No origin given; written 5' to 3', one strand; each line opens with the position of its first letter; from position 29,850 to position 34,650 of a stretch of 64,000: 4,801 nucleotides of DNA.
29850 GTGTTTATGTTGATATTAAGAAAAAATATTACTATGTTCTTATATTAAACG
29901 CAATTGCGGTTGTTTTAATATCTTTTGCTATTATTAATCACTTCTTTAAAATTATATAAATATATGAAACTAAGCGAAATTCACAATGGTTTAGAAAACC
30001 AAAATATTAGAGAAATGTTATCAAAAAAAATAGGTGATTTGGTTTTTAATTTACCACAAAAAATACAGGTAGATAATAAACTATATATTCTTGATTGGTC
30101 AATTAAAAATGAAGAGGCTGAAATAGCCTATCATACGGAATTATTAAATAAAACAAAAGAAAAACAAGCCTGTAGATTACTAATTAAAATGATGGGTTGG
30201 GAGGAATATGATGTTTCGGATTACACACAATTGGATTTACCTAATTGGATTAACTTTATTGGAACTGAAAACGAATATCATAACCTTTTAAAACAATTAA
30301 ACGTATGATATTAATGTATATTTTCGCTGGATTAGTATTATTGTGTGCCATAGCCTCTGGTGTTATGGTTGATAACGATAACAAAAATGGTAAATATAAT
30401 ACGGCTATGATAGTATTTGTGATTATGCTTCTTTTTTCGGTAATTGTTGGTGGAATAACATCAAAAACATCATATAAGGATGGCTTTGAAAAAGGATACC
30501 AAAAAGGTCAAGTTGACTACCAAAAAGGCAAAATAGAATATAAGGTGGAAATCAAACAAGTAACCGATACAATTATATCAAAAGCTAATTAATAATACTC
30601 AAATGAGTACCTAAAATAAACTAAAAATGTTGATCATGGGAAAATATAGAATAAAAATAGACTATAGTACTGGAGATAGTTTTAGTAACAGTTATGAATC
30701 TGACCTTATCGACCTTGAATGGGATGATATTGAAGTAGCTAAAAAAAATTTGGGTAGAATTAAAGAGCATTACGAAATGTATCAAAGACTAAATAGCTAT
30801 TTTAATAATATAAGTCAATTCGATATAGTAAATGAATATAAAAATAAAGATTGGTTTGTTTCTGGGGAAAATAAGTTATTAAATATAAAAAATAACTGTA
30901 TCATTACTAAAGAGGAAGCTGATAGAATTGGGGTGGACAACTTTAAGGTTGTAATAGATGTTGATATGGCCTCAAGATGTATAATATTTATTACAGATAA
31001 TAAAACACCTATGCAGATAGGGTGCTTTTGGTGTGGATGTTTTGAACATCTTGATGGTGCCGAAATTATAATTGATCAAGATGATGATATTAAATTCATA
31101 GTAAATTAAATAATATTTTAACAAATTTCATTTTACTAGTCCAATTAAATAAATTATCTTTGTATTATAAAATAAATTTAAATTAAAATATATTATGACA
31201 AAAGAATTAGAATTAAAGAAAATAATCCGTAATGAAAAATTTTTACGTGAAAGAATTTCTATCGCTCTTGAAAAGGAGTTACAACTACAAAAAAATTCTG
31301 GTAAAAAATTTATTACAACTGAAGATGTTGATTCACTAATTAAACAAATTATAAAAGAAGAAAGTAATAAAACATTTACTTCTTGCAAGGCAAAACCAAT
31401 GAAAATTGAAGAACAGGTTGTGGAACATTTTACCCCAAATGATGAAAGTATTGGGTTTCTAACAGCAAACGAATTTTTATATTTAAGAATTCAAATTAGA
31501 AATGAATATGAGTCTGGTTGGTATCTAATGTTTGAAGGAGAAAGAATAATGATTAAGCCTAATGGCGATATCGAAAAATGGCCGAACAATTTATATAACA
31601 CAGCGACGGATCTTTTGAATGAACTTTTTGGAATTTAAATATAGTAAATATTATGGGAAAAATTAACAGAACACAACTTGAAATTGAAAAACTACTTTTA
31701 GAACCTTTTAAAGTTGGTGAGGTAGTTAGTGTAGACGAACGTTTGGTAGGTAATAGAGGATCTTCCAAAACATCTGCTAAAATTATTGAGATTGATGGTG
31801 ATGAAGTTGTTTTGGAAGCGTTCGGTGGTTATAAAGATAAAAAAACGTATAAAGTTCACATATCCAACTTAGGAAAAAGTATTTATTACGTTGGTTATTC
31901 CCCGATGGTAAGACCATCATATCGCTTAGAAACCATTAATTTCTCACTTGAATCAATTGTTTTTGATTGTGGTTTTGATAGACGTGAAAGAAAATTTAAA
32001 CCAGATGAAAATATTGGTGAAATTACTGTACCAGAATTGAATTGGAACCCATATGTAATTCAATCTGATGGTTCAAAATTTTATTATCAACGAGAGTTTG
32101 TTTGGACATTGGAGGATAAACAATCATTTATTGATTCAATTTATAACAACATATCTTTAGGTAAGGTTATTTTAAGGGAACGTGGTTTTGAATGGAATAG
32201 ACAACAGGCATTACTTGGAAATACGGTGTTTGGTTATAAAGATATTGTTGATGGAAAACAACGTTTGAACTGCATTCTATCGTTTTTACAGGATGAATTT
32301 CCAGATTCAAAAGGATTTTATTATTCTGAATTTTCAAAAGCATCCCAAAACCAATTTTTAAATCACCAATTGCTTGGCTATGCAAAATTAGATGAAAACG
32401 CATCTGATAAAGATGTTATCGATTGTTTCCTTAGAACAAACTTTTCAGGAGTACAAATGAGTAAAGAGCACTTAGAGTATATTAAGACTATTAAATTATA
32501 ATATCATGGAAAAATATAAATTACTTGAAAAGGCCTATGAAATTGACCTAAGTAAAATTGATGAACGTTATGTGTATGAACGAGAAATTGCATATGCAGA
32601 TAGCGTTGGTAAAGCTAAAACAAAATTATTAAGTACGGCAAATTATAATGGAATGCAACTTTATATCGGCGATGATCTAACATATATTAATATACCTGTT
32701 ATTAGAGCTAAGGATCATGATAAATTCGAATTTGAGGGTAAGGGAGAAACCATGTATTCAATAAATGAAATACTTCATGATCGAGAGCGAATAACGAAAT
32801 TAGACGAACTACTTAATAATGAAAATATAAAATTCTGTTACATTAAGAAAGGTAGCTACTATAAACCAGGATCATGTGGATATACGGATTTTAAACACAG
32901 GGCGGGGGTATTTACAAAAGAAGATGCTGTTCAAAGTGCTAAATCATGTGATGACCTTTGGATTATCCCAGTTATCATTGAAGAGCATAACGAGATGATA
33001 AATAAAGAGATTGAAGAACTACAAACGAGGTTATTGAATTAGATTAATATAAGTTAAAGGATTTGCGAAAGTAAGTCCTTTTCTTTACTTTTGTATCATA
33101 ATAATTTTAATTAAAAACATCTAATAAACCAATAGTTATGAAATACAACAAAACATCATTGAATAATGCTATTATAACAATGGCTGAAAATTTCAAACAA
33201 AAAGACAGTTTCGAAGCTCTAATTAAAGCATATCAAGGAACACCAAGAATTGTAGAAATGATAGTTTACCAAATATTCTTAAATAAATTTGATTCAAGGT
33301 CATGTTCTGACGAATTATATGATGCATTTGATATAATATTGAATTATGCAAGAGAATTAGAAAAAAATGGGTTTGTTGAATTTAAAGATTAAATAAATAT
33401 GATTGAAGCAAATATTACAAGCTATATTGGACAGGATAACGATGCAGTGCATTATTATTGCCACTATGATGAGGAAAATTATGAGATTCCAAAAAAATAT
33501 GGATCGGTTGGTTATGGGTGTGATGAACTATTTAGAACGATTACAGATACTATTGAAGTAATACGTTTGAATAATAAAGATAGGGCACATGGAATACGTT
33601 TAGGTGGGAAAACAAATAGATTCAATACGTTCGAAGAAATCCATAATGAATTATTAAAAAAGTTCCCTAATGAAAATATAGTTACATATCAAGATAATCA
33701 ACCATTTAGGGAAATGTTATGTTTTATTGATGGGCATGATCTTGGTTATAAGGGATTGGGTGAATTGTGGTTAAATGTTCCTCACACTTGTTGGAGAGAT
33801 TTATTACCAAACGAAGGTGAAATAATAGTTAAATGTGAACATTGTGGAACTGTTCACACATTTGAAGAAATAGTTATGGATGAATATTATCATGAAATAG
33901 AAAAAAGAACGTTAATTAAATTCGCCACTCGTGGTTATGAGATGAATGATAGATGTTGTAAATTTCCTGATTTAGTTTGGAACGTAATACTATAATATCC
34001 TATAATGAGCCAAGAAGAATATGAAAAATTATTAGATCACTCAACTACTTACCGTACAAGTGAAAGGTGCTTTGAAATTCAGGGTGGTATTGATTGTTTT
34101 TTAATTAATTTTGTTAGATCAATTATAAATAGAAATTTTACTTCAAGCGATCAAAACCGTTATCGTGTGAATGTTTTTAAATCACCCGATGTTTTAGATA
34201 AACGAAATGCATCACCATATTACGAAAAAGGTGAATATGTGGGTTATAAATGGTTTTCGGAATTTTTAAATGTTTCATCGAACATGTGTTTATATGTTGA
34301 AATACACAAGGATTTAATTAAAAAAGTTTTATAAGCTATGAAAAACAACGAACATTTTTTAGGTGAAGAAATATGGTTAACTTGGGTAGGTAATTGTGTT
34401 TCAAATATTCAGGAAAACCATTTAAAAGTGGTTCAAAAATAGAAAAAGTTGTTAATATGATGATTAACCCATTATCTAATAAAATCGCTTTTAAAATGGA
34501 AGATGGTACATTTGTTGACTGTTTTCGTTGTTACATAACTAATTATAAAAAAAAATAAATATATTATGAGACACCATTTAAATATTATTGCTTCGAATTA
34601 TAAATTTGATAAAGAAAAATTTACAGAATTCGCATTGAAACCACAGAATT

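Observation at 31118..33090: Three-gene unit with a DUF262 (ParB-like, DGQQR) domain protein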

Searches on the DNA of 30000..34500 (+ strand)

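Call 5: search_dna_similar(query=window:30000-34500:+, collection=phages, mode=near, max_rows=20)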
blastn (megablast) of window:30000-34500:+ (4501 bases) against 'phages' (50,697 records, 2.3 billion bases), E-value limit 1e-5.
No match.

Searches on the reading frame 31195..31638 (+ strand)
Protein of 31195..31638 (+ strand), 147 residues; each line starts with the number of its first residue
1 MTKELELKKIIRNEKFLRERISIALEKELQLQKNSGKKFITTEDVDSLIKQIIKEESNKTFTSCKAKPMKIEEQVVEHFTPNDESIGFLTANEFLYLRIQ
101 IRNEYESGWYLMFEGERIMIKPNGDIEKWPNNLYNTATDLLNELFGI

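Call 3: search_protein_families(library=pfam, proteins=[window:31195-31638:+], max_evalue=1)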
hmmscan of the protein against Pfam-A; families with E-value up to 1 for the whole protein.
window:31195-31638:+ (147 aa): 4 families
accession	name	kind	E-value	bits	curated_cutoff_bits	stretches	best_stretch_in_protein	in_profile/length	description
PF12476.13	DUF3696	-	0.0012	19.5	22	1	117-144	25-52/52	Protein of unknown function (DUF3696)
PF24561.1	TRAPPC8_C_arth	-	0.0037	18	27.8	1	2-104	53-146/196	TRAPPC8, C-terminal, arthropods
PF14943.11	MRP-S26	-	0.023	15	27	1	3-56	103-155/168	Mitochondrial ribosome subunit S26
PF19914.5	WEF-hand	-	0.064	14.6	27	1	34-85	13-65/81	Wolframin EF-hand domain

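Call 4: search_protein_families(library=phrogs, proteins=[window:31195-31638:+], max_evalue=0.1)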
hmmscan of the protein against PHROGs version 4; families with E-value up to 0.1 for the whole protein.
window:31195-31638:+ (147 aa): 3 families
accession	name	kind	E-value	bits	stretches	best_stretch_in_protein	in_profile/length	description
phrog_17887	-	unknown function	0.041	14.1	1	30-86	99-155/390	-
phrog_10629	-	unknown function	0.051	14.6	1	8-51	28-69/112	-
phrog_6808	-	unknown function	0.075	14.3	0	25-89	39-104/107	-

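Call 36: search_protein_families(library=padloc, proteins=[window:31195-31638:+], max_evalue=0.1)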
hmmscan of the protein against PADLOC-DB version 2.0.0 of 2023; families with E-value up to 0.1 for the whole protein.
window:31195-31638:+ (147 aa): 0 families

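Call 37: search_protein_families(library=ncbifam, proteins=[window:31195-31638:+], max_evalue=0.1)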
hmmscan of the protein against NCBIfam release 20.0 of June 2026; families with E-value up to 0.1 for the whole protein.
window:31195-31638:+ (147 aa): 0 families

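Call 56: find_homologous_proteins(query=window:31195-31635:+, max_evalue=0.001)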
Query window:31195-31635:+ (147 aa): 1 proteins with E <= 0.001 among 23 candidates.
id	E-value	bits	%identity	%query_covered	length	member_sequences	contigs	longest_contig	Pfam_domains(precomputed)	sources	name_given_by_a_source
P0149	7.2e-90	316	100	100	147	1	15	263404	-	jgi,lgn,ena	-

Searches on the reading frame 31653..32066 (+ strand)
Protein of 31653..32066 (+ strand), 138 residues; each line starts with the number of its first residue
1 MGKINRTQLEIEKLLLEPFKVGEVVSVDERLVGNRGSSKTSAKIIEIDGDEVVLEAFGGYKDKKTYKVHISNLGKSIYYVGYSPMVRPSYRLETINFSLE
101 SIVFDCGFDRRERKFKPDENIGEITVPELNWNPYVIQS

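Call 57: search_protein_representatives(protein=window:31653-32066:+)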
Query: 138 residues. Proteins with E-value up to 0.001 (for the whole library): 45; up to 1e-10: 3; up to 1e-30: 1. The best 45 are listed.
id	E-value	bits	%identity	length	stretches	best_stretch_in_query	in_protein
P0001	4.2e-85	298.6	100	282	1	1-138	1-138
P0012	5.8e-16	74.8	37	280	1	11-138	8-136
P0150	2.8e-11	59.7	33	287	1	14-137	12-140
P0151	1.5e-10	57.3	37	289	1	12-136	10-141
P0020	5.0e-10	55.6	28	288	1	18-137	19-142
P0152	6.2e-10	55.3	33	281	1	11-136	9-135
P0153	2.3e-09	53.4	36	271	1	13-137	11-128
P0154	2.7e-07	46.8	33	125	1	7-118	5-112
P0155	5.4e-07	45.8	31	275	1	9-136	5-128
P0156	5.7e-07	45.7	30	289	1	10-137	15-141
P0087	8.7e-07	45.1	34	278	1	11-136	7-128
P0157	9.8e-07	45.0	31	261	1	27-136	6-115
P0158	3.7e-06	43.1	34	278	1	7-135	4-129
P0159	7.4e-06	42.1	38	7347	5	18-56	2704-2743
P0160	8.3e-06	41.9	32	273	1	11-137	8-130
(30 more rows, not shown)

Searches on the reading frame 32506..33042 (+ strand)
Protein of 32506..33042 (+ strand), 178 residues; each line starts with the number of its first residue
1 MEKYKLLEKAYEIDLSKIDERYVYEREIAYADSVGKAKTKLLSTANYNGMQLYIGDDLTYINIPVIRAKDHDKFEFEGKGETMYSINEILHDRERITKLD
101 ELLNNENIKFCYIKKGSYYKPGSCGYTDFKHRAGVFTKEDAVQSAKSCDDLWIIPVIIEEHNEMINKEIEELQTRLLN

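Call 3: search_protein_families(library=pfam, proteins=[window:32506-33042:+], max_evalue=1)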
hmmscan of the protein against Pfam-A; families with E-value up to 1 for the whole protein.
window:32506-33042:+ (178 aa): 0 families

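Call 4: search_protein_families(library=phrogs, proteins=[window:32506-33042:+], max_evalue=0.1)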
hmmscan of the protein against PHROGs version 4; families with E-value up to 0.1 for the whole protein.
window:32506-33042:+ (178 aa): 2 families
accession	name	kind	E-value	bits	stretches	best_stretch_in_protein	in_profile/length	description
phrog_35347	-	unknown function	1.9e-25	90.6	1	2-115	3-117/117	-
phrog_7674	-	unknown function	0.0037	17.7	1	91-143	280-335/354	-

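Call 36: search_protein_families(library=padloc, proteins=[window:32506-33042:+], max_evalue=0.1)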
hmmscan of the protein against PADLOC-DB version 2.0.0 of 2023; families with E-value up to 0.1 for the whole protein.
window:32506-33042:+ (178 aa): 0 families

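Call 37: search_protein_families(library=ncbifam, proteins=[window:32506-33042:+], max_evalue=0.1)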
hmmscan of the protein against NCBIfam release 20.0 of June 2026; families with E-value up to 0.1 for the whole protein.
window:32506-33042:+ (178 aa): 0 families

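Call 48: find_homologous_proteins(query=window:32506-33039:+, max_evalue=0.001)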
Query window:32506-33039:+ (178 aa): 28 proteins with E <= 0.001 among 119 candidates.
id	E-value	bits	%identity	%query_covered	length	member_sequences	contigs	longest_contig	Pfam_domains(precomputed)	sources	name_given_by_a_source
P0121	1.3e-113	395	100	100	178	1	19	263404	-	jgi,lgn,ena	-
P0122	5.9e-78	279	72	99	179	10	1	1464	-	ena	-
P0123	1.1e-58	216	57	99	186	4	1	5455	-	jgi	jgi:hypothetical protein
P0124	1.9e-58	215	55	99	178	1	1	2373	-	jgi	-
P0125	2.0e-58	215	57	100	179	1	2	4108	-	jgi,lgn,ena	-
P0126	2.0e-56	208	54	100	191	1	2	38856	-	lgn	-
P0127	4.3e-56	207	59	95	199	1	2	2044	-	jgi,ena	jgi:hypothetical protein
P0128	1.5e-55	206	58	95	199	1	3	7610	-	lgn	-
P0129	1.9e-53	199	58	95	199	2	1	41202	-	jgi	-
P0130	6.3e-53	197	55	99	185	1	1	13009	-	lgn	-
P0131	8.9e-53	197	53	99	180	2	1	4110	-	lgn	-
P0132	2.0e-52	195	54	98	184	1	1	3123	-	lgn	-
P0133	2.6e-52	195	56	95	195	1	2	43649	-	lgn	-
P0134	4.2e-52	194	55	95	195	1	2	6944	-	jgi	jgi:hypothetical protein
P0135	7.2e-52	194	56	95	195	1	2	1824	-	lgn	-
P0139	2.9e-50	188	54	98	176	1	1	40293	-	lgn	-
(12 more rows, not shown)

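Call 50: find_encoding_contigs(protein=P0133, flank=4000, max_places=1)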
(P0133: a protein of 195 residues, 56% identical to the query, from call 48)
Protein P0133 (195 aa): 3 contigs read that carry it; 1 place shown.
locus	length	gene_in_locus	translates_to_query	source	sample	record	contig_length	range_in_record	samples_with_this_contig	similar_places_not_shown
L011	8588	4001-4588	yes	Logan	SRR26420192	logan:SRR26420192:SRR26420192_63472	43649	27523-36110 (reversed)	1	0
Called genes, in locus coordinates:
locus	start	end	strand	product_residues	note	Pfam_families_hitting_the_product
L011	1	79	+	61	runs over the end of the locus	-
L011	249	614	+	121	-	PF12844:HTH_19, PF13443:HTH_26 (weak), PF01381:HTH_3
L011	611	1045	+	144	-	-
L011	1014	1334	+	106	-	-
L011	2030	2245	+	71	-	-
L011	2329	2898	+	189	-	-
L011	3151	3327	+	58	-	-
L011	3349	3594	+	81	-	-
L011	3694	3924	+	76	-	PF02796:HTH_7 (weak), PF02954:HTH_8 (weak)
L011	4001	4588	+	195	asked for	-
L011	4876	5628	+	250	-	-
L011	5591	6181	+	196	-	PF16473:Rv2179c-like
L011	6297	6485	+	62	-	-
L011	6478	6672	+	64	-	-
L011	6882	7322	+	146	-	-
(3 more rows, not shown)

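Call 51: find_encoding_contigs(protein=P0139, flank=4000, max_places=1)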
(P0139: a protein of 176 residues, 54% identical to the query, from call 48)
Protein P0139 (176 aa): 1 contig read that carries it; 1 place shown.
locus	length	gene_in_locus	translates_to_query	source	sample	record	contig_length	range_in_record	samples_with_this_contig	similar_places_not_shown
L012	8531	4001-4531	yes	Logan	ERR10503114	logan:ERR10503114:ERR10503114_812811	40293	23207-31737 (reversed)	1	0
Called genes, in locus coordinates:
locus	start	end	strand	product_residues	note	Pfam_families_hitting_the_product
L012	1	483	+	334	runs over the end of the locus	PF26696:PTL_trimer (faint)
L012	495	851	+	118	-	-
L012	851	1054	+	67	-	-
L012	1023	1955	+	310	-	-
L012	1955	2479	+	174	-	PF05257:CHAP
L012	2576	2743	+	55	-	-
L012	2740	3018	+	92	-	-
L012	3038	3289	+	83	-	-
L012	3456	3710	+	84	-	-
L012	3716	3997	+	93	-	-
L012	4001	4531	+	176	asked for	-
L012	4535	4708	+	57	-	-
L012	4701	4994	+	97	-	-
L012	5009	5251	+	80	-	-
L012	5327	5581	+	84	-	-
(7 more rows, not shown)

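Call 58: predict_structure(alignment_id=A3)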
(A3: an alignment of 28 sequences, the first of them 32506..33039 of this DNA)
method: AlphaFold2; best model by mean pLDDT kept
length: 178 residues; sequences in the alignment: 28
mean_pLDDT: 89.9   pTM: 0.69
mean pLDDT of the five models: 89.9, 87.0, 86.8, 86.5, 85.4
residues with pLDDT >= 90: 121; 70-90: 50; 50-70: 6; < 50: 1
segments of 3 or more residues with pLDDT < 50: none
pLDDT, mean of each block of 10 residues (from residue 1): 84 93 90 95 90 91 94 94 93 92 93 89 76 90 89 92 91 79
secondary structure, 60 per line:
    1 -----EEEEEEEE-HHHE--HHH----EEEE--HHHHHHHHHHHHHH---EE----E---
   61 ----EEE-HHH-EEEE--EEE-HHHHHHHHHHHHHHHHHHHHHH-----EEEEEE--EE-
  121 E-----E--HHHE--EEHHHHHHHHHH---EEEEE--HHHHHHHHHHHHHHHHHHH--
elements in order: E6-13 E28-31 H34-47 E65-67 E73-76 E79-81 H83-104 E110-115 H138-147 E151-155 H158-176

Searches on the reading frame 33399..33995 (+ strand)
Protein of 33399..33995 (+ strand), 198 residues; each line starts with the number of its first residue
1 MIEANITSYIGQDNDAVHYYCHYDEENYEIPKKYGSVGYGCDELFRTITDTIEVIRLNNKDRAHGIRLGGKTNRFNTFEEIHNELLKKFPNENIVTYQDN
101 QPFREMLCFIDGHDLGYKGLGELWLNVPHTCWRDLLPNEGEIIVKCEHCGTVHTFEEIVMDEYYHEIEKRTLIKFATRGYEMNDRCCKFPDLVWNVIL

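Call 3: search_protein_families(library=pfam, proteins=[window:33399-33995:+], max_evalue=1)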
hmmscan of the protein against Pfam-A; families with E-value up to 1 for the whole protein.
window:33399-33995:+ (198 aa): 3 families
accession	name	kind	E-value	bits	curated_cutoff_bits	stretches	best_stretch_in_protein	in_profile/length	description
PF02748.20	PyrI_C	-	0.011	16.1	23.4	1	138-158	28-48/48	Aspartate carbamoyltransferase regulatory chain, metal binding domain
PF01025.24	GrpE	-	0.13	12.3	25.8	0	155-186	124-155/165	GrpE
PF19769.4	CPxCG_zf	-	0.14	12.3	27.2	1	137-156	17-36/183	CPxCG-related zinc finger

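Call 4: search_protein_families(library=phrogs, proteins=[window:33399-33995:+], max_evalue=0.1)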
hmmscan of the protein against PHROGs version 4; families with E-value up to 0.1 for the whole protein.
window:33399-33995:+ (198 aa): 3 families
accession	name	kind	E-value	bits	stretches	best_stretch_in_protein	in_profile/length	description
phrog_8315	-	unknown function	0.078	14.3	0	141-175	22-53/62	-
phrog_37876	-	unknown function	0.083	13.7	0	30-80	73-124/156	-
phrog_21581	-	unknown function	0.095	13.5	0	138-162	16-40/152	-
